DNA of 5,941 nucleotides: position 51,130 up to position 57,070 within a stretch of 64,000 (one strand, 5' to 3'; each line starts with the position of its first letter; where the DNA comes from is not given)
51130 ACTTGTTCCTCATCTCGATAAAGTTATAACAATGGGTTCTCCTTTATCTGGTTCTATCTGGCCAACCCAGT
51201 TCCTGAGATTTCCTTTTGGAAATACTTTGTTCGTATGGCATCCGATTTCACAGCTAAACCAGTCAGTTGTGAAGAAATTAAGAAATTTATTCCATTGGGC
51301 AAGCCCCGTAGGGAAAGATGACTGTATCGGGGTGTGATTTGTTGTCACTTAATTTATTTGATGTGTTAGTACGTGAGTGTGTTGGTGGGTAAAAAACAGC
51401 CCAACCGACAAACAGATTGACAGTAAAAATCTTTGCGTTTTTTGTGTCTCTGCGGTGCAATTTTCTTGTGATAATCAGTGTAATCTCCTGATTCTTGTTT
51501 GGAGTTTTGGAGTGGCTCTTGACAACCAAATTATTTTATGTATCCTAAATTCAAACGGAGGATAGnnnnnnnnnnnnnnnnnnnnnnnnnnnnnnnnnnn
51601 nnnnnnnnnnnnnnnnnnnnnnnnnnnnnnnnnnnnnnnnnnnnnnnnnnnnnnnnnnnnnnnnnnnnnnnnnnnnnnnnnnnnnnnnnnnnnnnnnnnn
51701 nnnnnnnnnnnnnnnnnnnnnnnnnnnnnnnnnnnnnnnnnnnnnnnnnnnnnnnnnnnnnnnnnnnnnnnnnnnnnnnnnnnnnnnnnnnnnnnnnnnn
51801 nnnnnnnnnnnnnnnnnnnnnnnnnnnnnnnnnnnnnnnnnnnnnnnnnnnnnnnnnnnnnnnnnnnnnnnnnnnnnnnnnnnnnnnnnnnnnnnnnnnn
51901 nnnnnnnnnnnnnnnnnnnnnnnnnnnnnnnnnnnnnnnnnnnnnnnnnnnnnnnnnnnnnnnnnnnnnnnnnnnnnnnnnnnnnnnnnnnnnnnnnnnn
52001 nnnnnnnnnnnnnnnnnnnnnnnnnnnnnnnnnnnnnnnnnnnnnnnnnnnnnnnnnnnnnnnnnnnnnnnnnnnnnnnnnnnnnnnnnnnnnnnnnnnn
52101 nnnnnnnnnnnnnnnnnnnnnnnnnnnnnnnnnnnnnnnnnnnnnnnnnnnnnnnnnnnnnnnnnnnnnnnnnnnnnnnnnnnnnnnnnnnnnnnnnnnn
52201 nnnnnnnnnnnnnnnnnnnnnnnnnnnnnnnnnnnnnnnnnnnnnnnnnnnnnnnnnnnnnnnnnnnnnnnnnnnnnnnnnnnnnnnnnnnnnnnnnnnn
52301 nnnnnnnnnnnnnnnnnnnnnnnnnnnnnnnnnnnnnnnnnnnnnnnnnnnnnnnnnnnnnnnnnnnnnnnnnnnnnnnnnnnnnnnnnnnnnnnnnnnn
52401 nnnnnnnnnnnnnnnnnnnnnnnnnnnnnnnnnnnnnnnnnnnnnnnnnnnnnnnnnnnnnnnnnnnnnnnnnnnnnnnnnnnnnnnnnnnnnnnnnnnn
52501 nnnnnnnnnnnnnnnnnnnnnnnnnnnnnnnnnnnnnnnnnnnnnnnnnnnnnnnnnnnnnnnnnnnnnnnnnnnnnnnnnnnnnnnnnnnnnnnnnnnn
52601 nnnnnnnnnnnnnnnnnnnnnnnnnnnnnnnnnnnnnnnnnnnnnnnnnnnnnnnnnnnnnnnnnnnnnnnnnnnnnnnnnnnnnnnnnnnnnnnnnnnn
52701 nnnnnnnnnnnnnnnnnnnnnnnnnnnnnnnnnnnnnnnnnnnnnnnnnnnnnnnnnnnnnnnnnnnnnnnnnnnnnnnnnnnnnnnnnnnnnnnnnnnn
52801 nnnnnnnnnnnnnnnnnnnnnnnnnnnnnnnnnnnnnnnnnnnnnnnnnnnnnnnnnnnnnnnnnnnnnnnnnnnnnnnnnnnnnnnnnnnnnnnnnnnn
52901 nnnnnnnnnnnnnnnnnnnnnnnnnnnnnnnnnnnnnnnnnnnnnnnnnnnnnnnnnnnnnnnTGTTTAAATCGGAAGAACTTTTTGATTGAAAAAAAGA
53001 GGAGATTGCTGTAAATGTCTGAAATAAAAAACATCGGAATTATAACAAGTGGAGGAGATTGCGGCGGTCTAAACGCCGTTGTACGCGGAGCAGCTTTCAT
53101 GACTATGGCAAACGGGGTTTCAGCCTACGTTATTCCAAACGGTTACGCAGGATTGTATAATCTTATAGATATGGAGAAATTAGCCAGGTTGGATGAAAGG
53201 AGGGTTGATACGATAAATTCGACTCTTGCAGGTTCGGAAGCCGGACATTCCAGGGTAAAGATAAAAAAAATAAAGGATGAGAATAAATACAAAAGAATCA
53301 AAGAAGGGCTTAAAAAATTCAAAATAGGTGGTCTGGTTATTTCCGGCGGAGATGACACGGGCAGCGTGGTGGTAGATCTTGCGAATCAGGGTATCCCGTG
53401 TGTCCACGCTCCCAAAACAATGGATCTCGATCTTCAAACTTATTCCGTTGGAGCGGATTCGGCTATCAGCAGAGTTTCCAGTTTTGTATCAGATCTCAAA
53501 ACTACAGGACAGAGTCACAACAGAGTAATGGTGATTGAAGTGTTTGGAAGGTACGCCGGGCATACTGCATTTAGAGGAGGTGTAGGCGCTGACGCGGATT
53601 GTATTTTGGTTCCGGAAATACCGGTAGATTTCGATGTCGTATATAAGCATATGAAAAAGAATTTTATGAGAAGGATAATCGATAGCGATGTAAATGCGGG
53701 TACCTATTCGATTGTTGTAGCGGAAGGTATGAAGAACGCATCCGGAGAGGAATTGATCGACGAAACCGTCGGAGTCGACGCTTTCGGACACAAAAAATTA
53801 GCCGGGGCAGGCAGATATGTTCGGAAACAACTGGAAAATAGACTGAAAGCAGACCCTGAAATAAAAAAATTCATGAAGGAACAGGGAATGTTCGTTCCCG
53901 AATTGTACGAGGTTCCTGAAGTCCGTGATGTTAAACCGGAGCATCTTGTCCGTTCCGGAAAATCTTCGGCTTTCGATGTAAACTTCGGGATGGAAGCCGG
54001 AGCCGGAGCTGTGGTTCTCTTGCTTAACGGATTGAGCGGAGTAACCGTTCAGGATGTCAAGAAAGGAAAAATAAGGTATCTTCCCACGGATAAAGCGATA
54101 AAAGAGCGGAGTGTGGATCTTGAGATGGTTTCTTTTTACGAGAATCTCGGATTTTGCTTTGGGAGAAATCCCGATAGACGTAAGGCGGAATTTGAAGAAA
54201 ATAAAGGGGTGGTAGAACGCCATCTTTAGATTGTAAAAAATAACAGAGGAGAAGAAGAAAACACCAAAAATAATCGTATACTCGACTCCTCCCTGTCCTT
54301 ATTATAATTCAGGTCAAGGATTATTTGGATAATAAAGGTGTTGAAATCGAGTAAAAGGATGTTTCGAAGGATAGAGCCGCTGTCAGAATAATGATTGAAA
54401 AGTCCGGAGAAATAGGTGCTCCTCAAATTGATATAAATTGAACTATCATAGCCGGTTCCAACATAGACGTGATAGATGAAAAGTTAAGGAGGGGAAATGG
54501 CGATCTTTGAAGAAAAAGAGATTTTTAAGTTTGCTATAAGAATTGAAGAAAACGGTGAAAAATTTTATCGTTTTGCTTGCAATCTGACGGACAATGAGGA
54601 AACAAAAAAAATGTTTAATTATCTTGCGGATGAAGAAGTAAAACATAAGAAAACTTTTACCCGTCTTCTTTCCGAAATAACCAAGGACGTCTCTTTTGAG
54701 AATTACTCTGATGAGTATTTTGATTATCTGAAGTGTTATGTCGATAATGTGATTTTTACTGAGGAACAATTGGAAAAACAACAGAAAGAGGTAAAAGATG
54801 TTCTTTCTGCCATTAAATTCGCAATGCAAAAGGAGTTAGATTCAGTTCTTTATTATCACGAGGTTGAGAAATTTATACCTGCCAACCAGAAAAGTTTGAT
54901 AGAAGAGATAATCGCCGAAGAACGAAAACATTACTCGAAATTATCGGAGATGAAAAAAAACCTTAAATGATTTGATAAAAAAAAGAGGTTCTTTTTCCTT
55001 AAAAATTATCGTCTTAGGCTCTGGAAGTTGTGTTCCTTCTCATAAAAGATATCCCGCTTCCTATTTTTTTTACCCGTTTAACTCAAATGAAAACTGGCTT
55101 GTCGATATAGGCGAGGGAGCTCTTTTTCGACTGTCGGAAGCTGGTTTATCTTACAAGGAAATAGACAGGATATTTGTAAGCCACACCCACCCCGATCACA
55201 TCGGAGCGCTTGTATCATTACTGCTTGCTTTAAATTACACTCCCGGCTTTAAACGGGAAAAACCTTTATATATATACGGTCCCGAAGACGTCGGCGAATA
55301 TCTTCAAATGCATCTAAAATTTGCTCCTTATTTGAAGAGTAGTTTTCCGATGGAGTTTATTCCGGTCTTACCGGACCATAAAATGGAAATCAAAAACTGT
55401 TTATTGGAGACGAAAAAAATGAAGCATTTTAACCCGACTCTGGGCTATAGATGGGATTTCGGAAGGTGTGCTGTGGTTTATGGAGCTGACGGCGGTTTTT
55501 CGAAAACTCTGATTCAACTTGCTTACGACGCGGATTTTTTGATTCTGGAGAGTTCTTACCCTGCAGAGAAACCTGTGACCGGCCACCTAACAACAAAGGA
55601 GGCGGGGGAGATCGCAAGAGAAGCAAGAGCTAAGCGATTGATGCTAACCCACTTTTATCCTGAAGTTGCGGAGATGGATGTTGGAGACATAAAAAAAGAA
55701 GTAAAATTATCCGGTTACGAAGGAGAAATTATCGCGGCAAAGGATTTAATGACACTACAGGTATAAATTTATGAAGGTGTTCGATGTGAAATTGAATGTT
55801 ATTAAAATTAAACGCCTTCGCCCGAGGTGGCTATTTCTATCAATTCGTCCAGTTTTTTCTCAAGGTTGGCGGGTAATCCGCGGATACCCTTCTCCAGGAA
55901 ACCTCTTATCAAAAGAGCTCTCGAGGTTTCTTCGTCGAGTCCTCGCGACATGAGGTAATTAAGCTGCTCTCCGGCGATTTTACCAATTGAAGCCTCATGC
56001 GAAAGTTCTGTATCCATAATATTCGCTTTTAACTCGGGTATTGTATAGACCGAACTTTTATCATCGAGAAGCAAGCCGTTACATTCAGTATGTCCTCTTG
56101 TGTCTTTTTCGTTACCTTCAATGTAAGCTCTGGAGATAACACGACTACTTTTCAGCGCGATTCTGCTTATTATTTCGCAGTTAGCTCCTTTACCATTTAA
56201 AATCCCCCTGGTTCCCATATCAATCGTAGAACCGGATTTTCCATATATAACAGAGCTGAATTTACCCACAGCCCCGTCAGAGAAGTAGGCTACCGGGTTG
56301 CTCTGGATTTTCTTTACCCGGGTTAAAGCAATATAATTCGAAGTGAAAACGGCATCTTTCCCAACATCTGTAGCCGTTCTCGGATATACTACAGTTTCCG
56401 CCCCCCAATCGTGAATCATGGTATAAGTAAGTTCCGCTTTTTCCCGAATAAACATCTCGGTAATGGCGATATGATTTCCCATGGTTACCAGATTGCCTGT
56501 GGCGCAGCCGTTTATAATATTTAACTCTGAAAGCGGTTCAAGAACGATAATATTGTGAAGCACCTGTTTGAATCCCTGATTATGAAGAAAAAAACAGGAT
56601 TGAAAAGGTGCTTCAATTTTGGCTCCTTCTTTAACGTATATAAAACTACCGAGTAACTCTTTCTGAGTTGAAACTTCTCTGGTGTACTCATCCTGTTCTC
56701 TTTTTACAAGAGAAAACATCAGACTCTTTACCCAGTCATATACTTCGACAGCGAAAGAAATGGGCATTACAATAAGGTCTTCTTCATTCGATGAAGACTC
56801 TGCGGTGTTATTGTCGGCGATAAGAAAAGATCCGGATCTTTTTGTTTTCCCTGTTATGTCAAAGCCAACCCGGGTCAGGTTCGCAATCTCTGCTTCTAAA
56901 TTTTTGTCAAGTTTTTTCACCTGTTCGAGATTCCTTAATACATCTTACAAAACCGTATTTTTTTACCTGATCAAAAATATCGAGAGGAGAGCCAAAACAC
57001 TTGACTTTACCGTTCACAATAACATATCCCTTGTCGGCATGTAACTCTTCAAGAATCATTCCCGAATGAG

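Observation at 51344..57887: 146-bp near-identical inverted repeats bracketing a 6.25 kb block (aspartokinase, PPi-PFK, glutaredoxin relic, rubrerythrin-like, MBL hydrolase, sufCB)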

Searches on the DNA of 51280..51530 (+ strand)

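Call 82: search_dna_similar(query=window:51280-51530:+, collection=plasmids, mode=distant, max_rows=5)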
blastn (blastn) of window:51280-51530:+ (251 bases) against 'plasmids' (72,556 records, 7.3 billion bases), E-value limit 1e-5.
No match.

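Call 83: search_dna_similar(query=window:51280-51530:+, collection=phages, mode=distant, max_rows=5)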
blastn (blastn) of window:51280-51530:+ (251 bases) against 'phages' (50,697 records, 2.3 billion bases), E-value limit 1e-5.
No match.
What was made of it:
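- Tried and rejected: blastn of the arm against plasmids and phages: no match (calls 82, 83).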

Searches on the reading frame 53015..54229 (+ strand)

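Call 12: search_protein_families(library=pfam, proteins=[window:53015-54229:+])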
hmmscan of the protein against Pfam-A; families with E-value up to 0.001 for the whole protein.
window:53015-54229:+ (404 aa): 1 family
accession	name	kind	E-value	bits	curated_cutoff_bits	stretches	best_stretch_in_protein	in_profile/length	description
PF00365.25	PFK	-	4.7e-57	193.9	30.9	1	6-335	1-276/277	Phosphofructokinase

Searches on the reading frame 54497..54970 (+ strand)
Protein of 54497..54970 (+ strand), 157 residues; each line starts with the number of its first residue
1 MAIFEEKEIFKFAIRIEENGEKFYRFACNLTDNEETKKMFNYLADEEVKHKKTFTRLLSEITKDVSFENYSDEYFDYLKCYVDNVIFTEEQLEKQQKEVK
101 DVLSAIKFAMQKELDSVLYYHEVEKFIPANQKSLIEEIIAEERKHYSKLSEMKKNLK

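Call 12: search_protein_families(library=pfam, proteins=[window:54497-54970:+])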
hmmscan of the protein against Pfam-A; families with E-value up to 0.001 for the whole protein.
window:54497-54970:+ (157 aa): 1 family
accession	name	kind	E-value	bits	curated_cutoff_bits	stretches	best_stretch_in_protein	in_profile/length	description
PF02915.23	Rubrerythrin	-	8.5e-13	49.3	22.8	1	8-152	1-136/137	Rubrerythrin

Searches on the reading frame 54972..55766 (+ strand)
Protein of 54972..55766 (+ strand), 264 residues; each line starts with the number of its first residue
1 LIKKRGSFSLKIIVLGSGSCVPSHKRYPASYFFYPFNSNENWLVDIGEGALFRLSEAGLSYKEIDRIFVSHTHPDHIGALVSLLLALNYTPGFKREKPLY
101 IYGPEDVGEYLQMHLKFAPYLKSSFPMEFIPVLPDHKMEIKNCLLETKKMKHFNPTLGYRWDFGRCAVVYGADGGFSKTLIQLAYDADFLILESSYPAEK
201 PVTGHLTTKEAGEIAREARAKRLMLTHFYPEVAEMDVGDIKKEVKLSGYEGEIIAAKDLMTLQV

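Call 12: search_protein_families(library=pfam, proteins=[window:54972-55766:+])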
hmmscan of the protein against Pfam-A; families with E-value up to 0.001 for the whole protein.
window:54972-55766:+ (264 aa): 3 families
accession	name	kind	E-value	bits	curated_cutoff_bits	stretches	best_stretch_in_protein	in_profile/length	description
PF12706.13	Lactamase_B_2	-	1.2e-17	64.7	27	1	58-228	25-200/200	Beta-lactamase superfamily domain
PF00753.33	Lactamase_B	-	7.3e-07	29.7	22.7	1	37-97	13-77/196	Metallo-beta-lactamase superfamily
PF23023.1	Anti-Pycsar_Apyc1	-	0.0002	21.3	50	1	9-93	2-83/250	Anti-Pycsar protein Apyc1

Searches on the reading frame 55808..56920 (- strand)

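Call 12: search_protein_families(library=pfam, proteins=[window:55808-56920:-])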
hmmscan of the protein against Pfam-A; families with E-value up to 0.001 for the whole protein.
window:55808-56920:- (370 aa): 1 family
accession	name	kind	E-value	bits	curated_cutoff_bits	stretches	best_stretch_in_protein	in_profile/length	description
PF01458.23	SUFBD_core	-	1.7e-41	142.6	27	1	113-341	4-232/232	SUF system FeS cluster assembly, SufBD core domain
